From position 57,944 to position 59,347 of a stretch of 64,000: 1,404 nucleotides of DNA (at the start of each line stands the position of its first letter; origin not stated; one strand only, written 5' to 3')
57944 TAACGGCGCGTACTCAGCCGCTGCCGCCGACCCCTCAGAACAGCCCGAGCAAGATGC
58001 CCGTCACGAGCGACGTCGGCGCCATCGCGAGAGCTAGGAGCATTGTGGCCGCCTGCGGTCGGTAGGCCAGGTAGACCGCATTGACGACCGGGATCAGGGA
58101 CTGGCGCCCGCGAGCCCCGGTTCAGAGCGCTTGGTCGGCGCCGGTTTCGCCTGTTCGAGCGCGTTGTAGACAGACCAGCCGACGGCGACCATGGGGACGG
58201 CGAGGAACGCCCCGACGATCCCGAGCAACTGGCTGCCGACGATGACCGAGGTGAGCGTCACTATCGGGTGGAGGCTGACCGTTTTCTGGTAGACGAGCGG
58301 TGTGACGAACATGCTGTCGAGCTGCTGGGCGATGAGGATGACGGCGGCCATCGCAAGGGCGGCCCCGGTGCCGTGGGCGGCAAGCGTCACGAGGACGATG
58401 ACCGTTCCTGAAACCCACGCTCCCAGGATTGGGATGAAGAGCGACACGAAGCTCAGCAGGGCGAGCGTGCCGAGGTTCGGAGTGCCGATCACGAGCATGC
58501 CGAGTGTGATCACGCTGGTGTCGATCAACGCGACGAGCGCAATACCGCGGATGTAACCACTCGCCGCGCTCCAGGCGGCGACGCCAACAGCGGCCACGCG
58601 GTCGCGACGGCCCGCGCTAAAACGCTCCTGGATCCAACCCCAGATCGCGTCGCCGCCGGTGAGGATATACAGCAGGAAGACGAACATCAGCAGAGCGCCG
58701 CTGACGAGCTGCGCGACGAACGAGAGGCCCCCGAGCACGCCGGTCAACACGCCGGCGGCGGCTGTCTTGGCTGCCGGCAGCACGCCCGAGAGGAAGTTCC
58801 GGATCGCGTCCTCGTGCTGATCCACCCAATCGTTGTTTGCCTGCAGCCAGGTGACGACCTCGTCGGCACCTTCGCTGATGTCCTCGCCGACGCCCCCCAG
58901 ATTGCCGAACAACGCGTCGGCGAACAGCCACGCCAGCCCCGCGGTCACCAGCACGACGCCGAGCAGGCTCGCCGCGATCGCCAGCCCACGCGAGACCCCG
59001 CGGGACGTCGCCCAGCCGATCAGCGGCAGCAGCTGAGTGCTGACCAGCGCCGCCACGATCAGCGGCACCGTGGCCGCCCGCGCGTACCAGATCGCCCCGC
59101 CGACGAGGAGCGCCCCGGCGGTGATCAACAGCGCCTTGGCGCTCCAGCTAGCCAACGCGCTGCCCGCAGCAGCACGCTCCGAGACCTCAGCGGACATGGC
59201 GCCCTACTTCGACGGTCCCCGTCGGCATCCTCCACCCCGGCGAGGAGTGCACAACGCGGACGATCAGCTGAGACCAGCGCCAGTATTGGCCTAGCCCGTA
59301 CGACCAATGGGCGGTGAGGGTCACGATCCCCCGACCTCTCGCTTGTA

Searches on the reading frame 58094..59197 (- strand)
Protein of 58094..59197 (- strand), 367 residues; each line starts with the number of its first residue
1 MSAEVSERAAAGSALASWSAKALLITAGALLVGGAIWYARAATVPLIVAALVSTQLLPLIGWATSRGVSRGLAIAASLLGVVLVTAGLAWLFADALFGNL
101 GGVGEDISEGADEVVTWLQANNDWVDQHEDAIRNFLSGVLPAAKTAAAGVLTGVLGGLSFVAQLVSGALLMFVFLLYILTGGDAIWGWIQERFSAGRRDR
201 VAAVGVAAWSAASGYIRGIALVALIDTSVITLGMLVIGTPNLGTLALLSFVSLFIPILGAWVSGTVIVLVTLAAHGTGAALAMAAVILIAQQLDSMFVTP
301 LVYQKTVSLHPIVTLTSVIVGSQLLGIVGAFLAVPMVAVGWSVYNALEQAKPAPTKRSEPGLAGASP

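Call 50: search_protein_families(library=pfam, proteins=[window:58094-59197:-], max_evalue=0.001)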
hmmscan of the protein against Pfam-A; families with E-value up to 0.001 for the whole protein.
window:58094-59197:- (367 aa): 1 family
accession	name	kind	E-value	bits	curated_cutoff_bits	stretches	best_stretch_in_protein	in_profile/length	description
PF01594.21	AI-2E_transport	-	9e-41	140.5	34.3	1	25-347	4-326/327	AI-2E family transporter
